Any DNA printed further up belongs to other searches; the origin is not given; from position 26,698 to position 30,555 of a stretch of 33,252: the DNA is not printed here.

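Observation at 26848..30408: One 1186-aa chain fuses methyltransferase + GT2 + GT-B + heptad tail next to Wzm/Wzt: candidate single-polypeptide polymerase/chain-terminator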

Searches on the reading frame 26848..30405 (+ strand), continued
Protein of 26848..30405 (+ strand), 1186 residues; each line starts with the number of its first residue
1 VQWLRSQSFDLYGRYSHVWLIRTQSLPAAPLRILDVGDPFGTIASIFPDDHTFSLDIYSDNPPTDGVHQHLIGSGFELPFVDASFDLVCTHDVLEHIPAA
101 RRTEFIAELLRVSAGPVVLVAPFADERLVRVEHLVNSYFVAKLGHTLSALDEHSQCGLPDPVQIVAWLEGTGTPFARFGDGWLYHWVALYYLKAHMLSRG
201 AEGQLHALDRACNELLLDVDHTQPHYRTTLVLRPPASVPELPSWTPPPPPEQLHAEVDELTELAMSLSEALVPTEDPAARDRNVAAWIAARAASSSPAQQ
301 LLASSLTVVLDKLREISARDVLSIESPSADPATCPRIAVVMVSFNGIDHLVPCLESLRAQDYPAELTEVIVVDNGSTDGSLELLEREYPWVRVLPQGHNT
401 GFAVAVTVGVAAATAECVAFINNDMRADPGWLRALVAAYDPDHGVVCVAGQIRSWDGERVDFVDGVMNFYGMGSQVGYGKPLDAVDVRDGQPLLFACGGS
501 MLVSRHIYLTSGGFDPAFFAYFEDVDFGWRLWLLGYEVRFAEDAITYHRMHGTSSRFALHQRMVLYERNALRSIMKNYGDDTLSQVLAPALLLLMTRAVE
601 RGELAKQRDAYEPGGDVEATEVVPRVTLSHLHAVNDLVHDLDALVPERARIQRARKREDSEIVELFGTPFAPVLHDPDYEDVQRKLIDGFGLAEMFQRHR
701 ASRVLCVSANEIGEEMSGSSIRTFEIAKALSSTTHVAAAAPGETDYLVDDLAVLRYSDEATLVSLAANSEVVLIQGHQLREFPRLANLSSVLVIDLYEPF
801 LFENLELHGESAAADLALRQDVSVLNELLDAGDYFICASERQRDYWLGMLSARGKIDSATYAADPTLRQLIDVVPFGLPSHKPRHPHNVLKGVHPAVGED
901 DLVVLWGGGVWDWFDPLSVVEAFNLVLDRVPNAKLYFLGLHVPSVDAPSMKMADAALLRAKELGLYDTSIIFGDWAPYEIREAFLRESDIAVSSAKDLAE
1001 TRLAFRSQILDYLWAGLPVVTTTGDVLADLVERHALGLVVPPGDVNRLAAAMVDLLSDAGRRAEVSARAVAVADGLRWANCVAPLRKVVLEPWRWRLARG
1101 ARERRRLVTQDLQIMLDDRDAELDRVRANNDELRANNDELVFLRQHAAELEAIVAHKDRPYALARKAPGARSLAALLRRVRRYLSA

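Call 37: search_protein_families(library=pfam, proteins=[L023:8283-9959:+, L023:9980-13069:+, L023:13096-13686:+, L023:13765-15078:+, L023:15396-17948:+, L023:5051-6112:+, L023:6966-8267:+], max_evalue=0.01)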
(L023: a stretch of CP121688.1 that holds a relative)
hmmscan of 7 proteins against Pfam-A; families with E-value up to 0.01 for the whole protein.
L023:8283-9959:+ (559 aa): 3 families
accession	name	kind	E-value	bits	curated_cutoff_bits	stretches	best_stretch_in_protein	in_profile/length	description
PF08241.18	Methyltransf_11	-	1.5e-09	38.8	21.2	1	74-121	44-89/95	Methyltransferase domain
PF13649.12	Methyltransf_25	-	7.2e-07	30.2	27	1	75-121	49-95/97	Methyltransferase domain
PF07021.18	MetW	-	0.0016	18.6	21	0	86-128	71-110/193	Methionine biosynthesis protein MetW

L023:9980-13069:+ (1030 aa): 6 families
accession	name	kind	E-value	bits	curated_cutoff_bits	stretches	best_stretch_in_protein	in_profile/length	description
PF00535.33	Glycos_transf_2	-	1.7e-22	80.6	23.3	1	9-185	1-164/168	Glycosyl transferase family 2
PF13641.12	Glyco_tranf_2_3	-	1.3e-13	52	27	1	8-236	3-222/230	Glycosyltransferase like family 2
PF00534.26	Glycos_transf_1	-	1.5e-11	44.5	26.4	1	571-746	9-169/172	Glycosyl transferases group 1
PF13692.12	Glyco_trans_1_4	-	1.6e-08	35.4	27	1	580-735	4-142/142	Glycosyl transferases group 1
PF13632.12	Glyco_trans_2_3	-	4.2e-06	27.2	27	1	169-234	68-132/198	Glycosyl transferase family group 2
PF02709.20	Glyco_transf_7C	-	3.1e-05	24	23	1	173-223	19-70/78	N-terminal domain of galactosyltransferase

L023:13096-13686:+ (197 aa): 0 families

L023:13765-15078:+ (438 aa): 2 families
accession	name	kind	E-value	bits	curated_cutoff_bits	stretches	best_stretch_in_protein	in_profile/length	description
PF00534.26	Glycos_transf_1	-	9.5e-11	42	26.4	1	216-374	26-171/172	Glycosyl transferases group 1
PF13692.12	Glyco_trans_1_4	-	4.2e-10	40.5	27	1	208-360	4-141/142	Glycosyl transferases group 1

L023:15396-17948:+ (851 aa): 2 families
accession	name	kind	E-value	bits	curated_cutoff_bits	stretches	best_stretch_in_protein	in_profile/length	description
PF24677.1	DUF7657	-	8.6e-129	430.2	26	1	224-621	3-400/401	Domain of unknown function (DUF7657)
PF24672.1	DUF7654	-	2e-41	141.5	27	1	706-849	1-141/145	Domain of unknown function (DUF7654)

L023:5051-6112:+ (354 aa): 7 families
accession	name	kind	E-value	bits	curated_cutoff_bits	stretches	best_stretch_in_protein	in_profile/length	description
PF16363.11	GDP_Man_Dehyd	-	2.1e-95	320.4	27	1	8-324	1-332/332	GDP-mannose 4,6 dehydratase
PF01370.27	Epimerase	-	4.9e-69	232.8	20.9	1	8-260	2-240/240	NAD dependent epimerase/dehydratase family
PF04321.23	RmlD_sub_bind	-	7.8e-17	61.7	27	1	6-288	2-241/287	RmlD substrate binding domain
PF02719.21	Polysacc_synt_2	-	5.6e-14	52.5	20.2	1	7-118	1-117/293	Polysaccharide biosynthesis protein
PF01073.25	3Beta_HSD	-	5.3e-13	49.1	22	1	8-238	1-219/280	3-beta hydroxysteroid dehydrogenase/isomerase family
PF07993.18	NAD_binding_4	-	3.3e-10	40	20.1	1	9-197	1-206/258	Male sterility protein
PF00106.31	adh_short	-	0.0005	20.1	26.6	0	6-88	2-87/195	short chain dehydrogenase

L023:6966-8267:+ (434 aa): 6 families
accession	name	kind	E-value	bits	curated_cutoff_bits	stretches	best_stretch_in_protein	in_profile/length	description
PF00005.33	ABC_tran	-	8.8e-24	85.1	25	1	51-182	1-135/137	ABC transporter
PF14524.12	Wzt_C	-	1.2e-19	71.1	30.4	1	296-424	5-139/143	Wzt C-terminal domain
PF13555.12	AAA_29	-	0.001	19.2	27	1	53-89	14-50/61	P-loop containing region of AAA domain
PF13401.12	AAA_22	-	0.0049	17.6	27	0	61-202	5-108/130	AAA domain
PF03215.21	Rad17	-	0.0049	17.3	23.8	0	42-88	25-72/186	Rad17 P-loop domain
PF00004.35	AAA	-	0.0071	17.2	21.2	0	66-206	3-96/131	ATPase family associated with various cellular activities (AAA)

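Call 49: predict_structure(alignment_id=A1)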
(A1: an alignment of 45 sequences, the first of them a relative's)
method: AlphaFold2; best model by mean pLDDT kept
length: 1186 residues; sequences in the alignment: 45
mean_pLDDT: 83.6   pTM: 0.60
mean pLDDT of the five models: 83.6, 83.3, 81.7, 78.7, 78.3
residues with pLDDT >= 90: 519; 70-90: 471; 50-70: 146; < 50: 50
segments of 3 or more residues with pLDDT < 50: 60-65, 319-330, 854-865, 1107-1113, 1158-1162, 1164-1169
pLDDT, mean of each block of 10 residues (from residue 1): 83 91 91 87 86 76 60 79 95 87 94 96 92 94 86 89 93 93 95 91 86 90 91 90 82 93 95 85 91 94 95 72 41 84 89 96 95 93 94 93 92 96 93 96 94 90 78 71 79 90 96 85 87 95 91 70 87 91 89 88 82 82 86 92 92 91 82 73 83 77 89 77 89 86 66 88 88 87 87 80 61 69 73 86 76 48 53 86 84 93 84 85 97 90 57 86 94 80 92 85 76 94 89 94 96 96 93 87 90 80 56 55 67 64 66 55 48 64 57
secondary structure, 60 per line:
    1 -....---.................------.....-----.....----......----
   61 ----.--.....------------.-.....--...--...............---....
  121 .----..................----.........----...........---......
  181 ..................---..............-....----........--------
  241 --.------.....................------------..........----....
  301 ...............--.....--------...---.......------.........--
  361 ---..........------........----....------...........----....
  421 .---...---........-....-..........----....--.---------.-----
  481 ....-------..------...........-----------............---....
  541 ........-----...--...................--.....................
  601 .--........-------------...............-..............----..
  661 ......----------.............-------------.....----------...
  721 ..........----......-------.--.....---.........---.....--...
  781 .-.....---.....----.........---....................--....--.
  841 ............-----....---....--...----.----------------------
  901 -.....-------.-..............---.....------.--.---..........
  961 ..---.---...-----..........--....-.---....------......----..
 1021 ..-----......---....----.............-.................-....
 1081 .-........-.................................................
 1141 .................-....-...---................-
elements in order (helices of 4 or more, strands of 3 or more residues): H2-5 H9-25 E32-36 H42-46 E51-56 E68-72 E87-91 H99-112 E117-121 H126-143 H148-156 H161-171 E175-182 H183-198 H202-215 H217-220 E225-232 H250-270 H283-292 H297-315 H318-322 E337-343 H350-358 E367-373 H380-387 E392-395 H402-412 E417-421 E425-427 H431-438 E445-454 E459-462 E500-504 H505-510 H522-533 E537-548 H559-577 H580-601 H604-611 H625-639 H641-654 H659-666 H677-689 E703-707 H718-730 E735-740 E751-755 H759-767 E771-775 H778-781 H783-787 E791-795 H800-808 H812-831 E834-837 H840-852 H858-861 H865-868 E871-873 E902-906 H916-929 E933-937 H951-962 E970-972 H978-987 E990-993 H999-1002 H1009-1014 E1019-1022 H1028-1033 E1037-1040 H1045-1057 H1059-1075 H1078-1081 H1083-1090 H1092-1157 H1159-1162 H1170-1185

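Call 52: fold_search(model_id=the predicted structure, library=pdb)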
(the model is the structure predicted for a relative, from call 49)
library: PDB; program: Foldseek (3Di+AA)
matches with E <= 10: 1746; with E <= 0.001: 776
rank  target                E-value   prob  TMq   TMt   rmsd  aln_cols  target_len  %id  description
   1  3c4q_A                7.0e-14  1.00  0.24  0.65   6.0       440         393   17  Structure of the retaining glycosyltransferase MshA : The first step in mycothiol biosynthesis. Organism : Corynebacte (released 2008-04-01)
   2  6s24_A                1.5e-13  1.00  0.22  0.46   5.0       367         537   17  Crystal structure of the TgGalNAc-T3 in complex with UDP, manganese and the peptide 3 (released 2019-12-25)
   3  3c48_A                1.6e-13  1.00  0.19  0.47  10.0       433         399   17  Structure of the retaining glycosyltransferase MshA: The first step in mycothiol biosynthesis. Organism: Corynebacteri (released 2008-03-25)
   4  6s22_A                1.8e-13  1.00  0.22  0.46   4.8       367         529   17  Crystal structure of the TgGalNAc-T3 in complex with UDP, manganese and FGF23c (released 2019-12-25)
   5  6tvp_A                2.1e-13  1.00  0.27  0.75   4.5       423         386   16  Structure of Mycobacterium smegmatis alpha-maltose-1-phosphate synthase GlgM (released 2020-04-22)
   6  3c48_B                2.3e-13  1.00  0.19  0.47  10.1       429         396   17  Structure of the retaining glycosyltransferase MshA: The first step in mycothiol biosynthesis. Organism: Corynebacteri (released 2008-03-25)
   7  6nqt_F                3.3e-13  1.00  0.19  0.44   4.6       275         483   18  GalNac-T2 soaked with UDP-sugar (released 2020-01-29)
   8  3c4q_B                1.1e-12  1.00  0.24  0.66   5.9       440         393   18  Structure of the retaining glycosyltransferase MshA : The first step in mycothiol biosynthesis. Organism : Corynebacte (released 2008-04-01)
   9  6d9t                  1.8e-12  1.00  0.25  0.70   5.8       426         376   13  BshA from Staphylococcus aureus complexed with UDP (released 2019-05-08)
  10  2d7i_A                2.3e-12  1.00  0.19  0.39   5.0       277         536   19  Crystal structure of pp-GalNAc-T10 with UDP, GalNAc and Mn2+ (released 2006-11-07)
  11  6e7i_A                2.5e-12  1.00  0.18  0.41   4.4       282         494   18  Human ppGalNAcT2 I253A/L310A Mutant with EA2 and UDP (released 2020-01-29)
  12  6n1x                  2.7e-12  1.00  0.25  0.70   5.6       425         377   13  BshA from Staphylococcus aureus complexed with UDP and N-acetylglucosamine (released 2019-08-21)
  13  8ui6_A                3.0e-12  1.00  0.18  0.39   5.3       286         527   20  X-ray crystal structure of Toxoplasma gondii GalNAc-T3 in complex with UDP-GalNAc, Mn2+, and Muc5AC-3,13 (released 2024-05-15)
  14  6pxu_B                3.2e-12  1.00  0.18  0.38   4.8       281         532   18  Crystal structure of human GalNAc-T12 bound to a diglycosylated peptide, Mn2+, and UDP (released 2019-09-25)
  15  4d0z_F                3.3e-12  1.00  0.19  0.43   4.4       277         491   18  GalNAc-T2 crystal soaked with UDP-5SGalNAc, mEA2 and manganese (Higher resolution dataset) (released 2014-05-28)
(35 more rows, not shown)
